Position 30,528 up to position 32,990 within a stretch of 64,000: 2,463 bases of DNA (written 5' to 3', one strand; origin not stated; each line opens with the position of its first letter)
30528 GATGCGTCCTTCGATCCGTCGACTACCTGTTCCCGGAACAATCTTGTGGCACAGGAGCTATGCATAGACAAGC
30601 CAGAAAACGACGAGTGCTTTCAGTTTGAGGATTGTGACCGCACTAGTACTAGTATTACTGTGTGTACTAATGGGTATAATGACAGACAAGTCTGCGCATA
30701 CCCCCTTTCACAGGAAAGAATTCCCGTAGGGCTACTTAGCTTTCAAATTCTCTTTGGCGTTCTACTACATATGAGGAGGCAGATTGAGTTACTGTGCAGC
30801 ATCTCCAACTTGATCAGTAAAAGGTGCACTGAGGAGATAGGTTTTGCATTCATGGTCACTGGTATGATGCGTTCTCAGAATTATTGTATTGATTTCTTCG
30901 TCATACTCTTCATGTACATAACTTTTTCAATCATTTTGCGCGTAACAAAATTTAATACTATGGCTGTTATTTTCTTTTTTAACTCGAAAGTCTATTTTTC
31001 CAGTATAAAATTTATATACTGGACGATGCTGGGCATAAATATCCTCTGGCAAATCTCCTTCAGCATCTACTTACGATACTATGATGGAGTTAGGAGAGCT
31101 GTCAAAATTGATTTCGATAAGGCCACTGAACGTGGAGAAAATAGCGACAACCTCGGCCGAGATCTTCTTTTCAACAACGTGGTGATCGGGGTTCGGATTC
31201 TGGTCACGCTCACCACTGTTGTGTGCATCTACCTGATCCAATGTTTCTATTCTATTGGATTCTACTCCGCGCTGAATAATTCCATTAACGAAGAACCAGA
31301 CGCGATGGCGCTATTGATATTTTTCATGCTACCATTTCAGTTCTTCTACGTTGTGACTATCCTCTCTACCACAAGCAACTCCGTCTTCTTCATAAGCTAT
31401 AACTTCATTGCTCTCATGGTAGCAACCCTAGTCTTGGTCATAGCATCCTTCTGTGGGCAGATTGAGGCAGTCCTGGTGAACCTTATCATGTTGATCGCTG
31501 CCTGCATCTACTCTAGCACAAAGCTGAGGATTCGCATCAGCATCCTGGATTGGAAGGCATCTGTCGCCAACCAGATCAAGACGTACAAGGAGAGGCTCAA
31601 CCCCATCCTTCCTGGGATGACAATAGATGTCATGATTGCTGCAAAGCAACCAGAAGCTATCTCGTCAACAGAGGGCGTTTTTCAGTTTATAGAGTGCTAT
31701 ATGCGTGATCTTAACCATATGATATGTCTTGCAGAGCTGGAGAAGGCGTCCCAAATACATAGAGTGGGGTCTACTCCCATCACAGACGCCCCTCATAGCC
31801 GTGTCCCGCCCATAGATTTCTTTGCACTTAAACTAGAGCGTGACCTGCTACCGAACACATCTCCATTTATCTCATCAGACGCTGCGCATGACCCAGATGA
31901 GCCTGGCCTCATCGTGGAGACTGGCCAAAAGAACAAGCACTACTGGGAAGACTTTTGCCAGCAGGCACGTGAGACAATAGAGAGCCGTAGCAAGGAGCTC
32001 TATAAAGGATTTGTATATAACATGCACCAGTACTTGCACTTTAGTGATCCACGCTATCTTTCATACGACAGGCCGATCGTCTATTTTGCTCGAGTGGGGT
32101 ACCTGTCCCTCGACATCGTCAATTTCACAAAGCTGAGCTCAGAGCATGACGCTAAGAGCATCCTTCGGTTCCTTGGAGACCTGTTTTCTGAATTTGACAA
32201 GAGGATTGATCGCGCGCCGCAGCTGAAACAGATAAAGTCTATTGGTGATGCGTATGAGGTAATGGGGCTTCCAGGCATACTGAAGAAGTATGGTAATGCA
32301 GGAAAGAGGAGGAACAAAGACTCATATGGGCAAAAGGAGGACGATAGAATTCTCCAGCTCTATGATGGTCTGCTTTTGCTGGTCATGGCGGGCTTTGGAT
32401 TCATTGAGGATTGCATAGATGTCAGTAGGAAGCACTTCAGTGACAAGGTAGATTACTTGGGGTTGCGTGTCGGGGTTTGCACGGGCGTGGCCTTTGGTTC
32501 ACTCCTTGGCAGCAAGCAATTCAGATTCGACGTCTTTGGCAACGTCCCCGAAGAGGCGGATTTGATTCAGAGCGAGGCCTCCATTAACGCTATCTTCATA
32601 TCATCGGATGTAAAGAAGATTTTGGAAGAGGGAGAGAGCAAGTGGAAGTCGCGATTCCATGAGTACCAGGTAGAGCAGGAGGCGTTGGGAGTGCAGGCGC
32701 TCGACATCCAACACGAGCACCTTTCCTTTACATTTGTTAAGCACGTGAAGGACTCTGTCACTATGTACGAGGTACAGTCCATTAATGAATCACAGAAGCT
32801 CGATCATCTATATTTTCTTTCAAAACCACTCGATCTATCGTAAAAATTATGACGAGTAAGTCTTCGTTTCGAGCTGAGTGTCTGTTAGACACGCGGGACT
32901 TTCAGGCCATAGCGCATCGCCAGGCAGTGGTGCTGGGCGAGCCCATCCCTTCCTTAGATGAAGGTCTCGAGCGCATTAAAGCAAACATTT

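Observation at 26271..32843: Membrane nucleotidyl cyclase with mammalian-like topology (TM cluster, CHD, TM cluster, CHD), a roughly 900-aa disordered linker and apparently swapped domain roles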

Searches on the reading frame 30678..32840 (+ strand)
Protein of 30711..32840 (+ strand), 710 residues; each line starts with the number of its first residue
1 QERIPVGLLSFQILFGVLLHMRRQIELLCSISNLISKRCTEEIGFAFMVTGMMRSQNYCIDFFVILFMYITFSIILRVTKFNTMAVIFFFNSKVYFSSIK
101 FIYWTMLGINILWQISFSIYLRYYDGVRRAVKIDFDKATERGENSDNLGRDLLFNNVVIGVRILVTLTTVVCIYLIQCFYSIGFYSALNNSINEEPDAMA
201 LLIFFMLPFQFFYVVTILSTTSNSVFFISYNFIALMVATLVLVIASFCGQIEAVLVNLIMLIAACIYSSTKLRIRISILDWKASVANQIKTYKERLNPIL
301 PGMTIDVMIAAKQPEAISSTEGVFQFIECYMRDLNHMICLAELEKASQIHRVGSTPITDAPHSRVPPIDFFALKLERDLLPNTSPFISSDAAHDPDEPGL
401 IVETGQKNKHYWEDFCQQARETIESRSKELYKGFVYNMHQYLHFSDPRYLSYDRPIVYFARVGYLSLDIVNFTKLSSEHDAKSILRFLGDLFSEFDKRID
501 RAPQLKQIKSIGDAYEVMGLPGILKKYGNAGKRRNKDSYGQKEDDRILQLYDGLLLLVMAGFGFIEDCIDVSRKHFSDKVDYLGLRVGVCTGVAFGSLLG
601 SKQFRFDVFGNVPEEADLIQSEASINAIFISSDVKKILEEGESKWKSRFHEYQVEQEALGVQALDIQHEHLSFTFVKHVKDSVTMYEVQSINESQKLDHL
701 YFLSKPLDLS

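Call 19: search_protein_families(library=pfam, proteins=[window:30711-32840:+], max_evalue=1)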
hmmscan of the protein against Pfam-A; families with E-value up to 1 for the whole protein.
window:30711-32840:+ (710 aa): 2 families
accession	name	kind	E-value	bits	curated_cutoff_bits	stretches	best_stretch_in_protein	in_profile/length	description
PF00211.25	Guanylate_cyc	-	4.4e-22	79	21.9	1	462-655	9-171/183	Adenylate and Guanylate cyclase catalytic domain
PF15875.10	DUF4731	-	0.44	11.2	27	0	120-185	8-71/75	Domain of unknown function (DUF4731)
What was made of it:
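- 32076..32795 (+): CHD2, C1-like, aa ~1936-2175. Key codons: D1948 32112-14, K1989 32235-37, D1993 32247-49, R2066 32466-68, D2087 32529-31, E2094 32550-52, L2098 32562-64. Pfam 79 bits (call 19).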

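Call 51: predict_structure(alignment_id=A5)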
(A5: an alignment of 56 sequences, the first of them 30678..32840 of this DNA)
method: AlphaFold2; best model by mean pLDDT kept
length: 721 residues; sequences in the alignment: 56
mean_pLDDT: 64.8   pTM: 0.43
mean pLDDT of the five models: 64.8, 64.2, 63.0, 62.5, 62.0
residues with pLDDT >= 90: 120; 70-90: 176; 50-70: 215; < 50: 210
segments of 3 or more residues with pLDDT < 50: 1-21, 46-66, 153-165, 199-207, 229-237, 319-336, 357-404, 408-413, 440-463, 540-545, 670-679, 708-721
pLDDT, mean of each block of 10 residues (from residue 1): 37 41 71 76 51 37 48 75 76 72 77 80 78 66 58 48 52 67 65 54 47 54 52 48 61 60 66 71 69 68 61 50 43 50 58 51 34 32 36 39 48 51 70 62 41 42 61 94 93 95 95 87 88 58 49 83 92 95 85 90 87 74 93 95 95 86 56 44 81 87 58 44 48
secondary structure, 60 per line:
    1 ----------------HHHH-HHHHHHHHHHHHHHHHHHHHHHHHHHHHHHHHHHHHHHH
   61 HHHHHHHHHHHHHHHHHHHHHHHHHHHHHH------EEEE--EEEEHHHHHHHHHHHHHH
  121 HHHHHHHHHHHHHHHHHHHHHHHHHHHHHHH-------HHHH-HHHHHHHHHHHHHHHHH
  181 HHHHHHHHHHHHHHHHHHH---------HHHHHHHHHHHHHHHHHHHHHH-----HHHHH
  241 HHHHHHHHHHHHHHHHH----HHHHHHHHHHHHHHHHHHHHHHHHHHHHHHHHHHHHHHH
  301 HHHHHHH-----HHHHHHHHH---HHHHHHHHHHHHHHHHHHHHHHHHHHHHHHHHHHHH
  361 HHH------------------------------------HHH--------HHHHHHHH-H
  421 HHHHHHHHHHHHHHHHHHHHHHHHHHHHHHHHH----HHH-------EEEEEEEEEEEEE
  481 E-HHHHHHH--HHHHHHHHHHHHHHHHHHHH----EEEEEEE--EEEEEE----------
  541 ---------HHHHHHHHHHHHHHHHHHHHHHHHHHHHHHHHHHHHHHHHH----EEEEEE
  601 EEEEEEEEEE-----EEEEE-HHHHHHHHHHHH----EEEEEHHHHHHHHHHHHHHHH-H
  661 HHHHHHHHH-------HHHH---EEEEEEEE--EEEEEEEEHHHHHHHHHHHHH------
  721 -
elements in order (helices of 4 or more, strands of 3 or more residues): H17-20 H22-90 E97-100 E103-106 H107-151 H159-162 H164-199 H209-230 H236-257 H262-307 H313-321 H325-363 H411-418 H420-453 E468-481 H483-489 H492-511 E516-522 E525-530 H550-590 E595-610 E616-620 H622-633 E638-642 H643-658 H660-669 H677-680 E684-691 E694-701 H702-714
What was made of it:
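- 30720..31520 (+): Membrane block 2, aa ~1484-1750. Seven to eight hydrophobic segments; six TM helices (1538-1749) is the most consistent topology. AF2 helices (call 51).
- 32076..32795 (+): AF2 pLDDT about 90 (call 51).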

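Call 55: fold_search(model_id=the predicted structure, library=pdb)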
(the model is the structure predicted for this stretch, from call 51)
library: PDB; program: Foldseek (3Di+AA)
matches with E <= 10: 313; with E <= 0.001: 154
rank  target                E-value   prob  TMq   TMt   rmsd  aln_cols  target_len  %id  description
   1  7d9r_A                3.4e-13  1.00  0.23  0.33  15.9       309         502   16  Structure of huamn soluble guanylate cyclase in the riociguat and NO-bound state (released 2021-08-11)
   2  3uvj_C                4.8e-13  1.00  0.21  0.73   5.1       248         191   18  Crystal structure of the catalytic domain of the heterodimeric human soluble guanylate cyclase 1. (released 2011-12-28)
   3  7yzk_A                4.8e-13  1.00  0.21  0.38  21.4       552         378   15  Structure of Mycobacterium tuberculosis adenylyl cyclase Rv1625c / Cya (released 2022-08-31)
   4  9bcs_A                7.4e-13  1.00  0.23  0.32  13.4       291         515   18  Intracellular domain of GC-A bound to ANP (released 2024-11-27)
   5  7yz9_A                8.3e-13  1.00  0.21  0.75   5.2       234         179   20  Structure of catalytic domain of Rv1625c bound to nanobody NB4 (released 2022-08-31)
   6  3uvj_A                8.8e-13  1.00  0.21  0.72   4.8       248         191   17  Crystal structure of the catalytic domain of the heterodimeric human soluble guanylate cyclase 1. (released 2011-12-28)
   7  1azs_A                1.0e-12  1.00  0.23  0.82   4.9       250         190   17  COMPLEX OF GS-ALPHA WITH THE CATALYTIC DOMAINS OF MAMMALIAN ADENYLYL CYCLASE (released 1998-02-25)
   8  5o5l_A                1.3e-12  1.00  0.22  0.66  10.3       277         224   18  X-ray structure of a bacterial adenylyl cyclase soluble domain, solved at cryogenic temperature (released 2017-11-01)
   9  3et6_A                2.0e-12  1.00  0.22  0.79   4.5       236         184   20  The crystal structure of the catalytic domain of a eukaryotic guanylate cyclase (released 2008-10-14)
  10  9bcs_B                2.4e-12  1.00  0.23  0.31  14.8       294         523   19  Intracellular domain of GC-A bound to ANP (released 2024-11-27)
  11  9bcv_A                2.9e-12  1.00  0.22  0.70   3.6       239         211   21  Cyclase domain of GC-A bound to ANP (released 2024-11-27)
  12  1wc3_B                3.1e-12  1.00  0.21  0.66   7.2       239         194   16  Soluble adenylyl cyclase CyaC from S. platensis in complex with alpha, beta-methylene-ATP and Strontium (released 2004-12-20)
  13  1wc0_B                3.1e-12  1.00  0.21  0.65   7.2       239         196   16  Soluble adenylyl cyclase CyaC from S. platensis in complex with alpha, beta-methylene-ATP (released 2004-12-20)
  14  1wc1_A                3.5e-12  1.00  0.21  0.67   7.2       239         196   16  Soluble adenylyl cyclase CyaC from S. platensis in complex with Rp- ATPalphaS (released 2004-12-20)
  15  3et6_B                4.6e-12  1.00  0.22  0.79   5.0       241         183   19  The crystal structure of the catalytic domain of a eukaryotic guanylate cyclase (released 2008-10-14)
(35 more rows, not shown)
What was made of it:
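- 32076..32795 (+): Foldseek TM-score (target-normalised) 0.82 to 1azs_A, the AC5 C1 chain (call 55).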
